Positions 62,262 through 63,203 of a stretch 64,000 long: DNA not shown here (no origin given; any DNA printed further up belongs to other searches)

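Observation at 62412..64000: Rab/Ras-like small GTPase with zinc-ribbon head and eroded G3 motif, translationally coupled to a multi-zinc-ribbon protein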

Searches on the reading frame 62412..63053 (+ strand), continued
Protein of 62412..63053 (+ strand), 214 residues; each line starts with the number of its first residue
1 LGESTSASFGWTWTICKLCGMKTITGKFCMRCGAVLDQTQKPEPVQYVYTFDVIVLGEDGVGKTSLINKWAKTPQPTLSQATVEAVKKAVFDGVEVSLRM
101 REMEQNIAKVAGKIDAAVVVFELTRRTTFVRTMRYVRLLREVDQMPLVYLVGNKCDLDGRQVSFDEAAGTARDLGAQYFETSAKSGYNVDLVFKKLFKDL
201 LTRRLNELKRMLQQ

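Call 43: fold_search(model_id=the predicted structure, library=pdb)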
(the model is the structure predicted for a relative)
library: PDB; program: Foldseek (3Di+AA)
matches with E <= 10: 1072; with E <= 0.001: 6
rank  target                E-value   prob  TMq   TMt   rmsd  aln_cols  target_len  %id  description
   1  9u49_A                3.5e-05  1.00  0.29  0.26   5.6       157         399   11  crystal structure of Cdn1 in complex with cA4 (released 2026-02-04)
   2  1y88                  2.1e-04  1.00  0.25  0.46  16.0       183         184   15  Crystal Structure of Protein of Unknown Function AF1548 (released 2004-12-21)
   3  1xmx                  4.8e-04  1.00  0.29  0.26   5.6       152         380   12  Crystal structure of protein VC1899 from Vibrio cholerae (released 2004-11-16)
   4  8q3z_A                4.8e-04  1.00  0.28  0.23   4.5       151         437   12  Crystal structure of cA4-bound Can2 from Thermoanaerobacter brockii (released 2023-11-22)
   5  7bdv_A                6.4e-04  1.00  0.28  0.27   5.7       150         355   12  Structure of Can2 from Sulfobacillus thermosulfidooxidans in complex with cyclic tetra-adenylate (cA4) (released 2021-03-03)
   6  7syw_x                8.1e-04  0.82  0.20  0.12  28.4       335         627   11  Structure of the wt IRES eIF5B-containing 48S initiation complex, closed conformation. Structure 15(wt) (released 2022-07-13)
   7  8q43_A                1.0e-03  1.00  0.28  0.24   4.2       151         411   12  Crystal structure of cA4-bound Can2 (E341A) in complex with oligo-C DNA (released 2023-11-22)
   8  8z4i_A                1.2e-03  1.00  0.26  0.24   5.7       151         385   12  crystal structure of Cdn1 in complex with cA3 (released 2026-02-04)
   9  7bdv_B                1.5e-03  1.00  0.28  0.28   5.2       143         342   11  Structure of Can2 from Sulfobacillus thermosulfidooxidans in complex with cyclic tetra-adenylate (cA4) (released 2021-03-03)
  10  4ncf_A                1.9e-03  0.77  0.18  0.15  25.5       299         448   12  Crystal structure of eukaryotic translation initiation factor eIF5B (399-852) from Saccharomyces cerevisiae in complex (released 2014-07-09)
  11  8q44_B                2.2e-03  1.00  0.27  0.22   5.1       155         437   12  Crystal structure of cA4-bound Can2 (E364R) in complex with oligo-T DNA (released 2023-11-22)
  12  8q44_A                2.6e-03  1.00  0.28  0.23   4.3       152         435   13  Crystal structure of cA4-bound Can2 (E364R) in complex with oligo-T DNA (released 2023-11-22)
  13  8z4i_B                3.1e-03  1.00  0.29  0.26   5.3       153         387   12  crystal structure of Cdn1 in complex with cA3 (released 2026-02-04)
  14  6p4w_D                3.1e-03  0.99  0.24  0.23  15.8       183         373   13  XPB helicase in a complex with truncated Bax1 from Sulfurisphaera tokodaii at 2.96 Angstrom resolution (released 2020-06-03)
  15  8q42_B                3.7e-03  1.00  0.28  0.23   4.4       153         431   12  Crystal structure of cA4-bound Can2 (E341A) in complex with oligo-A DNA (released 2023-11-22)
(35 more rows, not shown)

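Call 44: find_encoding_contigs(protein=P0167, flank=5000, max_places=2)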
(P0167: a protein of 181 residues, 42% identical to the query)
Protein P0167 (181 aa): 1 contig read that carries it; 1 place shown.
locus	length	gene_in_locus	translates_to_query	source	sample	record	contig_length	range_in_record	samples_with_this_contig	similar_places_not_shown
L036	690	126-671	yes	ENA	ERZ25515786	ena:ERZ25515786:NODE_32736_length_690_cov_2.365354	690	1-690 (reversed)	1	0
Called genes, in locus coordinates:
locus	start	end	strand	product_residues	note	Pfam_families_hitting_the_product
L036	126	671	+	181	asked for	PF00025:Arf, PF00071:Ras, PF04670:Gtr1_RagA (weak), PF08477:Roc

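Call 45: find_encoding_contigs(protein=P0156, flank=5000, max_places=2)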
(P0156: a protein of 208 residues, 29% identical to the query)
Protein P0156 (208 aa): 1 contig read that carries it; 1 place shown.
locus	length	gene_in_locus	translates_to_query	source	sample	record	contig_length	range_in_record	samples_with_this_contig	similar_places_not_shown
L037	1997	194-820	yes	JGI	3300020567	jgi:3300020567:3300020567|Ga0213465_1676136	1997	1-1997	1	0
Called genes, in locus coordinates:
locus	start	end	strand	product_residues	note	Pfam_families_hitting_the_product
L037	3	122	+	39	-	?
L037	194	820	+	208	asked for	-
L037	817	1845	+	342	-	PF18551:TackOD1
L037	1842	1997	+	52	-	?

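Call 46: find_encoding_contigs(protein=P0172, flank=6000, max_places=2)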
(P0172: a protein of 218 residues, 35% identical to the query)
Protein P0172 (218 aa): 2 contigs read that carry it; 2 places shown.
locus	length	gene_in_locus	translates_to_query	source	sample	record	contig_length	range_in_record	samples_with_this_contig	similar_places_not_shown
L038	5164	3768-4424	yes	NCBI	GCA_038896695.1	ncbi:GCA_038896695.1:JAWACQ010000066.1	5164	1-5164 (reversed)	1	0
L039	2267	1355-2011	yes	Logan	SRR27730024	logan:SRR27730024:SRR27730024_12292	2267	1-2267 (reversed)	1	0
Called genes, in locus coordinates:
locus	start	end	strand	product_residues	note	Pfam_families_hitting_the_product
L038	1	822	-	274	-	PF01926:MMR_HSR1, PF02421:FeoB_N (faint), PF08438:YGR210-like_G4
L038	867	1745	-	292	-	PF01256:Carb_kinase, PF02110:HK (weak)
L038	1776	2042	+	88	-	-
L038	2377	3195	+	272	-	-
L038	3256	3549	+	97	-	PF01918:Alba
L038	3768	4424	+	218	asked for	PF00071:Ras, PF08477:Roc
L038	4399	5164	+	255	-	PF18551:TackOD1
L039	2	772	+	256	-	?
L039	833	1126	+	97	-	PF01918:Alba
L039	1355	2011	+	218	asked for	PF00071:Ras, PF08477:Roc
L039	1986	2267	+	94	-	?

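Call 47: find_encoding_contigs(protein=P0181, flank=6000, max_places=2)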
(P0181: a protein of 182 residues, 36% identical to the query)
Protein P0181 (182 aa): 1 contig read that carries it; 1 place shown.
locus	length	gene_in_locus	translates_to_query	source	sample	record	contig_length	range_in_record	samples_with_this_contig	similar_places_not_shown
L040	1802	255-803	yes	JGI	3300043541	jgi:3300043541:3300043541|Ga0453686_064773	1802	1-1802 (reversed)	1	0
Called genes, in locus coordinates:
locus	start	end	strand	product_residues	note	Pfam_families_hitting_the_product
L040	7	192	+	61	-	-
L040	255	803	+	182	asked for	PF00025:Arf, PF03193:RsgA_GTPase (faint), PF00071:Ras, PF01926:MMR_HSR1 (weak), PF08477:Roc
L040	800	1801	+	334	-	?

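Call 48: find_encoding_contigs(protein=P0164, flank=6000, max_places=2)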
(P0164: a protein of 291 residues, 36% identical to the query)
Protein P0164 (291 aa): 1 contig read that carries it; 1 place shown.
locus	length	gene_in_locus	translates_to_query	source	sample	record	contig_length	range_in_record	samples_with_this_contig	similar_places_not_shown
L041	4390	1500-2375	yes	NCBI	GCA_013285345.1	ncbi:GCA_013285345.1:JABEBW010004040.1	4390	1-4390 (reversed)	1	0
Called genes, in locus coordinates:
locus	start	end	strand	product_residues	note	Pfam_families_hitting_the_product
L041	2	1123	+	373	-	?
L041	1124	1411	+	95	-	-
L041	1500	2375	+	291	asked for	PF00025:Arf (weak), PF00071:Ras, PF01926:MMR_HSR1 (weak), PF08477:Roc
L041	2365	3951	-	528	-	PF00535:Glycos_transf_2, PF13641:Glyco_tranf_2_3, PF13506:Glyco_transf_21, PF13632:Glyco_trans_2_3, PF03552:Cellulose_synt (weak)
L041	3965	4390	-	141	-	?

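Call 49: search_protein_families(library=pfam, proteins=[L040:800-1801:+, L041:3965-4390:-, L041:2-1123:+, L038:4399-5163:+, L038:2377-3192:+], max_evalue=0.01)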
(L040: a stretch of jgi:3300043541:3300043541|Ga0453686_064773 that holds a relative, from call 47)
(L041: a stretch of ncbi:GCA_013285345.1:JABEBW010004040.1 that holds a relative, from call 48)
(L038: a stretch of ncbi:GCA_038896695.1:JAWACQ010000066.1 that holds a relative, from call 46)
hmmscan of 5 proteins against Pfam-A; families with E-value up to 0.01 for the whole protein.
L040:800-1801:+ (334 aa): 1 family
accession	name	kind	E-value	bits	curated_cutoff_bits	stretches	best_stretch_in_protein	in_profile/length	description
PF18551.6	TackOD1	-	3.6e-29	102.1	32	1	25-184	23-187/188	Thaumarchaeal output domain 1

L041:3965-4390:- (141 aa): 1 family
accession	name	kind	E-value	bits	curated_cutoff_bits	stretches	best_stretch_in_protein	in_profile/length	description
PF06745.19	ATPase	-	1.6e-17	64.1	26.6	1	4-140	88-227/231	KaiC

L041:2-1123:+ (373 aa): 2 families
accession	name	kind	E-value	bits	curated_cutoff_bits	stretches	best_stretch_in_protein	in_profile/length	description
PF06745.19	ATPase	-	4.3e-12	46.3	26.6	1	9-186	21-226/231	KaiC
PF07088.17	GvpD_P-loop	-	0.00016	22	24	0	10-47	13-53/189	GvpD gas vesicle protein, P-loop domain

L038:4399-5163:+ (255 aa): 2 families
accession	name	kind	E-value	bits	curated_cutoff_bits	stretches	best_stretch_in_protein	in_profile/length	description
PF18551.6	TackOD1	-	1.2e-35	123.2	32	1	15-188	12-187/188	Thaumarchaeal output domain 1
PF01667.23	Ribosomal_S27e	-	0.0096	16.1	24.5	1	127-162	9-40/55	Ribosomal protein S27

L038:2377-3192:+ (272 aa): 0 families

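Call 59: search_solved_structures(query=window:62412-63053:+, max_evalue=1e-8, show_alignments=2)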
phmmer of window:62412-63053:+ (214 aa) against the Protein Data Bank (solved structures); distinct sequences matched with E-value up to 1e-8: 410 (the best 60 are shown).
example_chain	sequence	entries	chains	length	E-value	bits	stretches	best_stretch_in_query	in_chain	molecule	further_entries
1yzq_A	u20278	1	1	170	2.5e-16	63.2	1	50-196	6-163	small GTP binding protein RAB6 isoform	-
4dkx_A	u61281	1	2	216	5e-16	62.3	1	50-197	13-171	Ras-related protein Rab-6A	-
6zqt_A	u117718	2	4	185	5.2e-16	62.2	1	51-208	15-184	Ras-related protein Ral-B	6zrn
2e9s_A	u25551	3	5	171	5.4e-16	62.1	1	51-202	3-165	Ras-related protein Rab-6B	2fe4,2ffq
2kwi_A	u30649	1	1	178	5.6e-16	62.1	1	52-208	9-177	Ras-related protein Ral-B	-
2ke5_A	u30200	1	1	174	5.9e-16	62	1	52-208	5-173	Ras-related protein Ral-B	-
9ayr_C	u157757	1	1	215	6.2e-16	61.9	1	51-200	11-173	GTP-binding protein YPT6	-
2y8e_A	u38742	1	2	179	7.1e-16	61.8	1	50-196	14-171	RAB-PROTEIN 6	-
3cwz_A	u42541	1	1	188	7.3e-16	61.7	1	50-197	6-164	Ras-related protein Rab-6A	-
5lef_A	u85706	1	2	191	7.4e-16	61.7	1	50-197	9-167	Ras-related protein Rab-6A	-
2gil_A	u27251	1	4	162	8.9e-16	61.4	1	51-196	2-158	Ras-related protein Rab-6A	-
3bbp_A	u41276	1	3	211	1e-15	61.2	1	50-197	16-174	Ras-related protein Rab-6A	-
8ij9_A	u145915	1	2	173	1.3e-15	60.9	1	50-197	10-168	Ras-related protein Rab-6B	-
1d5c_A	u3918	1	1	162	3e-15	59.7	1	52-197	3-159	RAB6 GTPASE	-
3tso_A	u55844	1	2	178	9.3e-15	58.1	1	46-202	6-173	Ras-related protein Rab-25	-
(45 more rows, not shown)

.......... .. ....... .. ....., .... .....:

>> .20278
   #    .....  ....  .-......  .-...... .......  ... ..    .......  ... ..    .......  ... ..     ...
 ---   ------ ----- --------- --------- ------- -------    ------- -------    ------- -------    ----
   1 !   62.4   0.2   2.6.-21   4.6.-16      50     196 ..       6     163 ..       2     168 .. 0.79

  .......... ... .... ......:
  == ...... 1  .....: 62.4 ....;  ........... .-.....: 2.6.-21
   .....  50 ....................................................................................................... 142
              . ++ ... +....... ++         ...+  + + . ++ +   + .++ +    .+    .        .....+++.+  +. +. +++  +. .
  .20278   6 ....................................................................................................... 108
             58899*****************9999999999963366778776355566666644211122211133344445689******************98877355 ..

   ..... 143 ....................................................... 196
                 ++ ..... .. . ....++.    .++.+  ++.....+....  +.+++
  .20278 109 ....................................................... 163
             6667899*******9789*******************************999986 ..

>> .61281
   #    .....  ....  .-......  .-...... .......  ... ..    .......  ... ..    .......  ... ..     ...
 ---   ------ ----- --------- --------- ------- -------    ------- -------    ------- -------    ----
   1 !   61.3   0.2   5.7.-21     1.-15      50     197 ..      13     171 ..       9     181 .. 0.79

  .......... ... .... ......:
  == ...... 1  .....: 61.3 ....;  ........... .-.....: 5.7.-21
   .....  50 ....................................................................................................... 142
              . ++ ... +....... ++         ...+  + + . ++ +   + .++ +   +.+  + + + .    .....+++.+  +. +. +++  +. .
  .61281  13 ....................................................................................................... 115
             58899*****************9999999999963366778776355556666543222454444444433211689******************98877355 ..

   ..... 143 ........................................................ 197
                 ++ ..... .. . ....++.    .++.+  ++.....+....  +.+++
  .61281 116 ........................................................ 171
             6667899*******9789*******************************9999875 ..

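Call 63: find_related_loci(query=A3, collection=metagenome_contigs, flank=4000)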
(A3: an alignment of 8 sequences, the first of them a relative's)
Query A3 (346 aa) in metagenome_contigs; peptide patterns used: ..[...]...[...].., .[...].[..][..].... (x = any residue, [..] = any of these).
556 stretches matched a pattern; 92 encode a relative of the query (tblastn E <= 1e-3); the best 80 are kept; 80 distinct loci.
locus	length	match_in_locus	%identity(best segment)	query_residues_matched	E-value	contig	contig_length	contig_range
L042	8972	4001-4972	67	1-325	3e-142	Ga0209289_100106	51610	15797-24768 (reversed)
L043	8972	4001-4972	67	1-325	3e-142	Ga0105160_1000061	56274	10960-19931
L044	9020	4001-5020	56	2-341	1e-130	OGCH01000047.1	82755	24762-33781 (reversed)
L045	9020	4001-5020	57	2-341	3e-130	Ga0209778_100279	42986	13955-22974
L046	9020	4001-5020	57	2-341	2e-130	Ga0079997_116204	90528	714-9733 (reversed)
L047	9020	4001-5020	56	2-341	1e-129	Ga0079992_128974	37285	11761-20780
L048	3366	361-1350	57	11-340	2e-133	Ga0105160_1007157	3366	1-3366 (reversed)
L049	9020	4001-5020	56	2-341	5e-128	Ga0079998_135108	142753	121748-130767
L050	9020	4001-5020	54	2-341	5e-127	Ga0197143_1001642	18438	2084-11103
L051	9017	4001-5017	51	1-342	2e-115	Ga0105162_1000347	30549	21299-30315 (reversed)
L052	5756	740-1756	49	1-342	1e-111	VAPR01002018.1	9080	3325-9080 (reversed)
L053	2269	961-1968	49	4-342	6e-113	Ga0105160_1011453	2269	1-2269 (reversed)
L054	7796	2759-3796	38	2-342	3e-74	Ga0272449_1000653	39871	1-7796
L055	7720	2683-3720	36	2-342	6e-72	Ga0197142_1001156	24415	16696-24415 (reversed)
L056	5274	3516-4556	31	1-340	1e-55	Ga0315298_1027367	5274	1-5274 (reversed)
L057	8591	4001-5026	31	6-340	4e-54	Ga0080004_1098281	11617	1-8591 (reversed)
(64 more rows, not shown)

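Call 66: find_homologous_proteins(query=L002:11715-12722:+)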
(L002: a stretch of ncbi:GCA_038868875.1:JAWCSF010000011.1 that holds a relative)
Query L002:11715-12722:+ (336 aa): 78 proteins with E <= 0.001 among 8000 candidates.
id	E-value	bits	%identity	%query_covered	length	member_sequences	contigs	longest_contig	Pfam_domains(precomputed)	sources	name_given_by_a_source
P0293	2.2e-181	621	94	95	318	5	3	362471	-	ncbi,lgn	ncbi:MAG: hypothetical protein QXT61_05300 [Candidatus Caldarchaeum sp.]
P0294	5.0e-141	488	74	95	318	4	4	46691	-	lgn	-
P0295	1.8e-118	414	61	100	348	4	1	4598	-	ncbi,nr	ncbi:MAG: hypothetical protein RMH74_07740 [Candidatus Caldarchaeum sp.]|nr:hypothetical protein [Ca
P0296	2.2e-109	384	57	100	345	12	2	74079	-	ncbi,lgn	ncbi:MAG: hypothetical protein QW777_07540 [Candidatus Caldarchaeum sp.]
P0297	3.5e-89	318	48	99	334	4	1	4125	-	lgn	-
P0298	5.8e-87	310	48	97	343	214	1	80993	-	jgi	jgi:hypothetical protein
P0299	5.5e-84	301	50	94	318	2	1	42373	-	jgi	-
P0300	9.6e-82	293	44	99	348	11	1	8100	-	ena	-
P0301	4.2e-74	268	45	88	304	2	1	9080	-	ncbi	-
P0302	1.6e-60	224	51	67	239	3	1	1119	-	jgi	jgi:hypothetical protein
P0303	1.0e-29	122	32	87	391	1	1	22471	-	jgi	jgi:hypothetical protein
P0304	2.4e-29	121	35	89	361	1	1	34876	-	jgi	jgi:hypothetical protein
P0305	4.5e-27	114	33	86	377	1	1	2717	-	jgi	-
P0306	1.1e-26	112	32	89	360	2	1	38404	-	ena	-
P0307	2.7e-24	104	32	75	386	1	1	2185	-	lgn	-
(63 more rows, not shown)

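Call 67: predict_structure(alignment_id=A5)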
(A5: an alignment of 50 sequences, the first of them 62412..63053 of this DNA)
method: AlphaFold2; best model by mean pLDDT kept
length: 214 residues; sequences in the alignment: 50
mean_pLDDT: 89.5   pTM: 0.79
mean pLDDT of the five models: 89.5, 89.5, 89.3, 88.9, 88.6
residues with pLDDT >= 90: 155; 70-90: 37; 50-70: 21; < 50: 1
segments of 3 or more residues with pLDDT < 50: none
pLDDT, mean of each block of 10 residues (from residue 1): 59 90 88 82 86 96 95 63 85 92 80 93 98 94 94 97 98 98 97 97 96 95
secondary structure, 60 per line:
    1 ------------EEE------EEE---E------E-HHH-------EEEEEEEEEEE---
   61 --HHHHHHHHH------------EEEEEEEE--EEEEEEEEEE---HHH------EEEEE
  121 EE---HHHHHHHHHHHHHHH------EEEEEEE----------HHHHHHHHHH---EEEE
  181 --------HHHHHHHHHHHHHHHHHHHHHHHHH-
elements in order: E13-15 E22-24 E47-57 H63-71 E84-91 E94-103 E116-122 H126-140 E147-153 H164-173 E177-180 H189-213
